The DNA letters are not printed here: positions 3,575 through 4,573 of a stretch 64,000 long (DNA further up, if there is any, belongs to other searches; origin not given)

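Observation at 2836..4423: F420 biosynthesis genes cofD and a stand-alone (archaeal-style) cofE in a low-GC bacterial genome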

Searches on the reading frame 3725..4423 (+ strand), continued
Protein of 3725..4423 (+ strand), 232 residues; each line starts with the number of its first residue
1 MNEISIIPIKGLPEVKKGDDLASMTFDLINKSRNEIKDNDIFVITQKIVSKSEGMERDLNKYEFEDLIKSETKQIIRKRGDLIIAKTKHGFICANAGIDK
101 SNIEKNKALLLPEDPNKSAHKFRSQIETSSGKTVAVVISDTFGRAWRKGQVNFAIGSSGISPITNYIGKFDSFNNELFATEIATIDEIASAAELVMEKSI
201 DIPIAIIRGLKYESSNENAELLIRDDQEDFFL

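Call 35: search_protein_families(library=pfam, proteins=[P0131, P0134, P0135, P0141, P0144, P0151, P0165, P0136, P0143, P0209], max_evalue=0.001)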
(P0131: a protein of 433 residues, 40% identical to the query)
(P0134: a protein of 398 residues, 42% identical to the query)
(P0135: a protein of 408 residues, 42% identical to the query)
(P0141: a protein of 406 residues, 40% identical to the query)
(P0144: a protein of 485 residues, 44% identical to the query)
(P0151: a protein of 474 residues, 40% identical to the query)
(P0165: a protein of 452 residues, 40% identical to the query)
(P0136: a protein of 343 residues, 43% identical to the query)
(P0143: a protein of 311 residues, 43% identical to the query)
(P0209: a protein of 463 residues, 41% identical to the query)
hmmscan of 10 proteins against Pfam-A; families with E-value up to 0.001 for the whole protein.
P0131 (433 aa): 3 families
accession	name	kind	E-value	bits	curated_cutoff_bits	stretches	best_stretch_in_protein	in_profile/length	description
PF01996.21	F420_ligase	-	1e-58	198.9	25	1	11-208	4-218/218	F420-0:Gamma-glutamyl ligase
PF00881.29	Nitroreductase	-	5.7e-29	101.9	23.5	1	238-410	1-167/167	Nitroreductase family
PF14512.11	TM1586_NiRdase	-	7.5e-05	22.9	27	0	359-385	84-110/215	Putative TM nitroreductase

P0134 (398 aa): 1 family
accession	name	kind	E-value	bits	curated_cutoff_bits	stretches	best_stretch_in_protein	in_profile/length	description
PF01996.21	F420_ligase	-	6.1e-56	189.8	25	1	16-208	5-218/218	F420-0:Gamma-glutamyl ligase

P0135 (408 aa): 2 families
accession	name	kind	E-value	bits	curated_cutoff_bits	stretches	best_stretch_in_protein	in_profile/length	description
PF01996.21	F420_ligase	-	3.2e-53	180.9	25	1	18-213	4-218/218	F420-0:Gamma-glutamyl ligase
PF00881.29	Nitroreductase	-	1.5e-14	55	23.5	1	245-389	3-167/167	Nitroreductase family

P0141 (406 aa): 2 families
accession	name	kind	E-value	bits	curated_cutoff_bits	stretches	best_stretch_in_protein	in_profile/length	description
PF01996.21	F420_ligase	-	1.3e-60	205.1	25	1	11-209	4-218/218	F420-0:Gamma-glutamyl ligase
PF00881.29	Nitroreductase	-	1.5e-08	35.5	23.5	1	296-380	81-166/167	Nitroreductase family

P0144 (485 aa): 2 families
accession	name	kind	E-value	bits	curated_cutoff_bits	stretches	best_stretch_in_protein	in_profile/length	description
PF01996.21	F420_ligase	-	3.9e-60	203.5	25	1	251-444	4-218/218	F420-0:Gamma-glutamyl ligase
PF13427.11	AadA_C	-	5.4e-06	27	22.2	1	161-221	30-92/103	Aminoglycoside adenylyltransferase, C-terminal domain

P0151 (474 aa): 3 families
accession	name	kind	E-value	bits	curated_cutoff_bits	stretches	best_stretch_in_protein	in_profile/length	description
PF01996.21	F420_ligase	-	1.5e-73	247.4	25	1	236-451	4-218/218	F420-0:Gamma-glutamyl ligase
PF01983.22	CofC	-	9.6e-24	84.2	22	1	6-198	2-182/217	Guanylyl transferase CofC like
PF12804.13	NTP_transf_3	-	2.7e-08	34.6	27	1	38-147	27-133/160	MobA-like NTP transferase domain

P0165 (452 aa): 3 families
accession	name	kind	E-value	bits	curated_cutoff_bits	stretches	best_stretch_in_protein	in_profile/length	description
PF01996.21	F420_ligase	-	3.1e-71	239.8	25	1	217-429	4-218/218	F420-0:Gamma-glutamyl ligase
PF01983.22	CofC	-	1.4e-27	96.8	22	1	5-191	3-182/217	Guanylyl transferase CofC like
PF12804.13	NTP_transf_3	-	8.9e-12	45.9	27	1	33-142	24-134/160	MobA-like NTP transferase domain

P0136 (343 aa): 1 family
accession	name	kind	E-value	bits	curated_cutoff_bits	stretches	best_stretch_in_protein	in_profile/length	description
PF01996.21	F420_ligase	-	1.7e-53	181.7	25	2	98-240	77-218/218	F420-0:Gamma-glutamyl ligase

P0143 (311 aa): 2 families
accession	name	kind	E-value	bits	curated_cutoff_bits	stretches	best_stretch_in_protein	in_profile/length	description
PF01996.21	F420_ligase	-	3e-57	194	25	2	140-278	80-218/218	F420-0:Gamma-glutamyl ligase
PF13427.11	AadA_C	-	1.2e-07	32.3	22.2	1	4-59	32-86/103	Aminoglycoside adenylyltransferase, C-terminal domain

P0209 (463 aa): 1 family
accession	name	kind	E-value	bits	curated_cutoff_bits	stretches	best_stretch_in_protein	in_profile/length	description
PF01996.21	F420_ligase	-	6.1e-58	196.3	25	1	12-211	4-218/218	F420-0:Gamma-glutamyl ligase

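Call 43: find_related_loci(query=A1, collection=genome_contigs, flank=10000)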
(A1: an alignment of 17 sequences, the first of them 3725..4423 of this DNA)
Query A1 (232 aa) in genome_contigs; peptide patterns used: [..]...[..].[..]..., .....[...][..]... (x = any residue, [..] = any of these).
600 stretches matched a pattern (row limit reached: there are more); 598 encode a relative of the query (tblastn E <= 1e-3); the best 80 are kept; 80 distinct loci.
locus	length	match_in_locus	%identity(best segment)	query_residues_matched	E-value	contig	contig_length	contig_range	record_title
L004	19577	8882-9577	73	1-232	4e-113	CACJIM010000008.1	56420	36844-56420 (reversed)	uncultured Candidatus Actinomarina sp. isolate AG-447-G15 genome assembly, contig: AG-447-G15_NODE_8, whole genome shotg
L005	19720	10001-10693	49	1-231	4e-75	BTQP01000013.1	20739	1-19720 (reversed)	MAG: Acidimicrobiia bacterium BMS9Abin17 DNA, NODE_695_length_20739, whole genome shotgun sequence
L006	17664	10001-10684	48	4-231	2e-72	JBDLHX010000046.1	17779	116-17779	MAG: Actinomycetota bacterium isolate MAG003 MAG003_46, whole genome shotgun sequence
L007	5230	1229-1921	45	1-231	2e-69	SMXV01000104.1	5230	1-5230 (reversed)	MAG: Acidobacteria bacterium isolate N075bin75 k141_1470765, whole genome shotgun sequence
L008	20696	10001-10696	45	4-231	4e-69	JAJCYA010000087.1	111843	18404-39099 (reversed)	MAG: Acidimicrobiia bacterium isolate OFTM344 OFTM344_86, whole genome shotgun sequence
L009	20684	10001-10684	48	4-231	4e-69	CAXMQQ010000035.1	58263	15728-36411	MAG: uncultured Acidimicrobiia bacterium isolate 10C-St20-MC-01_bin.8.orig genome assembly, contig: k141_75205, whole ge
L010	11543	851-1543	48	1-231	4e-69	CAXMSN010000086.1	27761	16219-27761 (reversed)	MAG: uncultured Kiloniellales bacterium isolate 07C-BC-St07_bin.9.orig genome assembly, contig: k141_2325709, whole geno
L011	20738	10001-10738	46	3-231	5e-69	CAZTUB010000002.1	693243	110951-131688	MAG TPA_asm: uncultured Clostridia bacterium isolate binchicken_co174_39 genome assembly, contig: NODE_2_length_693243_c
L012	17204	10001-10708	45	4-231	1e-68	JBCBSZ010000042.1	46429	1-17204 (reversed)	MAG: Actinomycetota bacterium isolate J06638_35 NODE_42_length_46429_cov_8.559422, whole genome shotgun sequence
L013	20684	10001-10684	45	4-231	2e-68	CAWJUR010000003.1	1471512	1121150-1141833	MAG: uncultured Acidimicrobiales bacterium isolate MFD00964.bin.2.170 genome assembly, contig: contig_17514, whole genom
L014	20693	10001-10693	46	1-231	9e-68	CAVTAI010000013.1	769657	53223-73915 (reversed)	MAG: uncultured Acidobacteriota bacterium isolate MFD04651.bin.2.135 genome assembly, contig: contig_5383, whole genome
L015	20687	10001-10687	46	4-231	2e-66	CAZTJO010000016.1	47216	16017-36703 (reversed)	MAG TPA_asm: uncultured Acidimicrobiia bacterium isolate binchicken_co116_346 genome assembly, contig: NODE_584_length_4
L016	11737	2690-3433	45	1-231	6e-66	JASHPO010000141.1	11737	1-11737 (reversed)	MAG: Nitrososphaerales archaeon isolate JOPF051 JOPF_NEAR_contig_1292586, whole genome shotgun sequence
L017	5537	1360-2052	47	1-231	2e-65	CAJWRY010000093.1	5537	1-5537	MAG TPA_asm: uncultured Candidatus Microthrix sp. isolate ERR598968_bin.49_MetaBAT_v2.12.1_MAG genome assembly, contig:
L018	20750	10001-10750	43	1-231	7e-65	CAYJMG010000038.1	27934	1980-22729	MAG TPA_asm: uncultured Dehalococcoidia bacterium isolate ERP124720_co1_124 genome assembly, contig: NODE_2271_length_27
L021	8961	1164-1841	45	1-231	3e-64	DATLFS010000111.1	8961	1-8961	MAG TPA_asm: Actinomycetota bacterium isolate SMAG_U13594 k141_103023, whole genome shotgun sequence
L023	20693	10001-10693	45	1-231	8e-64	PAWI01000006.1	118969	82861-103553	MAG: Acidimicrobiaceae bacterium isolate SAT136 245527, whole genome shotgun sequence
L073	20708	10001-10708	44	1-231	4e-59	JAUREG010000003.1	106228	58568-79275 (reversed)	MAG: Acidimicrobiales bacterium isolate SFB_3D_10_8 NODE_3_length_106228_cov_10.383520, whole genome shotgun sequence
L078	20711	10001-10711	42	1-231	5e-59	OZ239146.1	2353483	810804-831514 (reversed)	Acidimicrobiia bacterium isolate KE-4 genome assembly, chromosome: KE-4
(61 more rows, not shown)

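Call 47: find_homologous_proteins(query=L021:1844-2449:+, max_evalue=0.001)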
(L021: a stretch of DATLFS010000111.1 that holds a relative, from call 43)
Query L021:1844-2449:+ (202 aa): 1140 proteins with E <= 0.001 among 2851 candidates; the best 120 are listed.
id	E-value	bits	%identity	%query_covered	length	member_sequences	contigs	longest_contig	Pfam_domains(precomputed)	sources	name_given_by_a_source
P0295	7.8e-126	435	99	100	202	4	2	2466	PF00881.30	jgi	jgi:coenzyme F420-0:L-glutamate ligase / coenzyme F420-1:gamma-L-glutamate ligase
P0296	2.5e-94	332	75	100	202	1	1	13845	PF00881.30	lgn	-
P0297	1.4e-93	330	74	100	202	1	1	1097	PF00881.30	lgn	-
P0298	1.1e-92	327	76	100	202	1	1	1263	PF00881.30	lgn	-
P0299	1.8e-90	320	74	100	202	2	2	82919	PF00881.30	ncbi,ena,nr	ncbi:MAG TPA: nitroreductase family protein [Actinomycetota bacterium]|nr:nitroreductase family prot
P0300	9.3e-90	318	73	100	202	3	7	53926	PF00881.30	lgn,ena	-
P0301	3.5e-89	316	72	100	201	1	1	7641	PF00881.30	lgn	-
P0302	6.5e-87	308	72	100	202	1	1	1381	PF00881.30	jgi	jgi:coenzyme F420-0:L-glutamate ligase/coenzyme F420-1:gamma-L-glutamate ligase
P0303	3.8e-86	306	72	99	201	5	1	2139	PF00881.30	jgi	jgi:coenzyme F420-0:L-glutamate ligase / coenzyme F420-1:gamma-L-glutamate ligase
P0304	4.3e-86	306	73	99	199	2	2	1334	PF00881.30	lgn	-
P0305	1.6e-85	304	70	100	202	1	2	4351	PF00881.30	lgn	-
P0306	3.7e-85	303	69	100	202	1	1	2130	PF00881.30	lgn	-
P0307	4.6e-85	302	70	99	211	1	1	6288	PF00881.30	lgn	-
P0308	5.1e-85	302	71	99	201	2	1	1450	PF00881.30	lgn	-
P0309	8.1e-85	301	70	98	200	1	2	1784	PF00881.30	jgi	jgi:coenzyme F420-0:L-glutamate ligase/coenzyme F420-1:gamma-L-glutamate ligase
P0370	1.1e-80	288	66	100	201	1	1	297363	PF00881.30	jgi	jgi:coenzyme F420-0:L-glutamate ligase/coenzyme F420-1:gamma-L-glutamate ligase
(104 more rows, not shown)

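Call 74: search_protein_families(library=pfam, proteins=[L023:3885-7013:-, L023:7085-8065:+, L023:8075-9052:+, L023:10703-11212:-, L023:11172-11885:-, L073:7914-8897:-, L078:8020-9030:+, L078:10662-11855:+, L005:10709-11587:+, L005:4819-6258:-], max_evalue=0.001)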
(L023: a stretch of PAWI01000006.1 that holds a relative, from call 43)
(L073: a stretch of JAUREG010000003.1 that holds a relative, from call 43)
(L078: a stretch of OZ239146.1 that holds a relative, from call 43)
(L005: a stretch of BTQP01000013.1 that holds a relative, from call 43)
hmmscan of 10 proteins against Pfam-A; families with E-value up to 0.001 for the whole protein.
L023:3885-7013:- (1042 aa): 2 families
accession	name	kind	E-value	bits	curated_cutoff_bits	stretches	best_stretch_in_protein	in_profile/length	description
PF13641.12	Glyco_tranf_2_3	-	1.2e-08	35.8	27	1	20-236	1-215/230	Glycosyltransferase like family 2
PF00535.33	Glycos_transf_2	-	2e-07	31.6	23.3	1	24-141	2-121/168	Glycosyl transferase family 2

L023:7085-8065:+ (326 aa): 6 families
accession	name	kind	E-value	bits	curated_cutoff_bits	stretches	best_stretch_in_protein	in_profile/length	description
PF16363.11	GDP_Man_Dehyd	-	2.8e-61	208.3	27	1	62-311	60-329/332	GDP-mannose 4,6 dehydratase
PF01370.27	Epimerase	-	1.8e-51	175.3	20.9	1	27-249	1-240/240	NAD dependent epimerase/dehydratase family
PF04321.23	RmlD_sub_bind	-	1.2e-18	67.6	27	1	25-195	1-162/287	RmlD substrate binding domain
PF02719.21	Polysacc_synt_2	-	2.6e-12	47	20.2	1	62-269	62-249/293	Polysaccharide biosynthesis protein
PF01073.25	3Beta_HSD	-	3.6e-12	46.3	22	1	28-230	1-222/280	3-beta hydroxysteroid dehydrogenase/isomerase family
PF07993.18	NAD_binding_4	-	2.9e-09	36.9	20.1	1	79-179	90-203/258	Male sterility protein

L023:8075-9052:+ (325 aa): 5 families
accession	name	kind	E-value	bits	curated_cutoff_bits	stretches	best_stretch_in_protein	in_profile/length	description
PF16363.11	GDP_Man_Dehyd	-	1.4e-133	446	27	1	5-309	1-332/332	GDP-mannose 4,6 dehydratase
PF01370.27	Epimerase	-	1.3e-71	241.3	20.9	1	4-242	1-240/240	NAD dependent epimerase/dehydratase family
PF04321.23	RmlD_sub_bind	-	2.1e-06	27.5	27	1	4-158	3-136/287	RmlD substrate binding domain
PF05368.20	NmrA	-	5.5e-05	23.3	27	1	5-68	6-68/298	NmrA-like family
PF13460.12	NAD_binding_10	-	0.0002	21.7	27.2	1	8-68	1-59/184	NAD(P)H-binding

L023:10703-11212:- (169 aa): 1 family
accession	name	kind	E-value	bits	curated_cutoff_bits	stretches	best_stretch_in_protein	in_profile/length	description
PF01467.32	CTP_transf_like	-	9.8e-11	42.4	21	1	28-105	2-74/133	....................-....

L023:11172-11885:- (237 aa): 0 families

L073:7914-8897:- (327 aa): 4 families
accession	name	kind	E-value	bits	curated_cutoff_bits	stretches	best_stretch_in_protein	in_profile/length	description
PF16363.11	GDP_Man_Dehyd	-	1.8e-126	422.5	27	1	5-314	1-332/332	GDP-mannose 4,6 dehydratase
PF01370.27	Epimerase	-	8.1e-67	225.6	20.9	1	4-244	1-238/240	NAD dependent epimerase/dehydratase family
PF05368.20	NmrA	-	2.7e-06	27.6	27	1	5-70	6-70/298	NmrA-like family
PF04321.23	RmlD_sub_bind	-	1.6e-05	24.6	27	1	3-159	2-133/287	RmlD substrate binding domain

L078:8020-9030:+ (336 aa): 4 families
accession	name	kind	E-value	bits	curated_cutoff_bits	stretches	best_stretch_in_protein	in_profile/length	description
PF16363.11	GDP_Man_Dehyd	-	3.6e-133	444.6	27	1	16-320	1-332/332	GDP-mannose 4,6 dehydratase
PF01370.27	Epimerase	-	1.7e-69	234.3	20.9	1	15-252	1-239/240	NAD dependent epimerase/dehydratase family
PF04321.23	RmlD_sub_bind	-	1.7e-07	31.1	27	1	14-166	2-133/287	RmlD substrate binding domain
PF13460.12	NAD_binding_10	-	0.00037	20.8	27.2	1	19-82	1-62/184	NAD(P)H-binding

L078:10662-11855:+ (397 aa): 1 family
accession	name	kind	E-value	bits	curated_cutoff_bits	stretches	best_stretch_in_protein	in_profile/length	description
PF05050.19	Methyltransf_21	-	0.0003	21.4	22.7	1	201-304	62-166/173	Methyltransferase FkbM domain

L005:10709-11587:+ (292 aa): 4 families
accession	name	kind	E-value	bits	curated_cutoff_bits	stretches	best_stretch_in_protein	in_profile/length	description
PF01149.29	Fapy_DNA_glyco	-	1.2e-17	65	25.5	1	1-99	1-100/117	Formamidopyrimidine-DNA glycosylase N-terminal domain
PF06831.19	H2TH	-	2.9e-11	43.7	34.7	1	137-207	9-79/93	Formamidopyrimidine-DNA glycosylase H2TH domain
PF06827.20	zf-FPG_IleRS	-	5e-10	39.4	21.3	1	239-267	1-29/30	Zinc finger found in FPG and IleRS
PF05833.16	NFACT_N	-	0.00013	21.3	31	1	137-214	172-248/456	NFACT N-terminal and middle domains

L005:4819-6258:- (479 aa): 1 family
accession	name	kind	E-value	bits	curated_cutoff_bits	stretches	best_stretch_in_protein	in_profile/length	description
PF18986.5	DUF5719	-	3.7e-16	59.6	26.2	1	136-336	41-247/319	Family of unknown function (DUF5719)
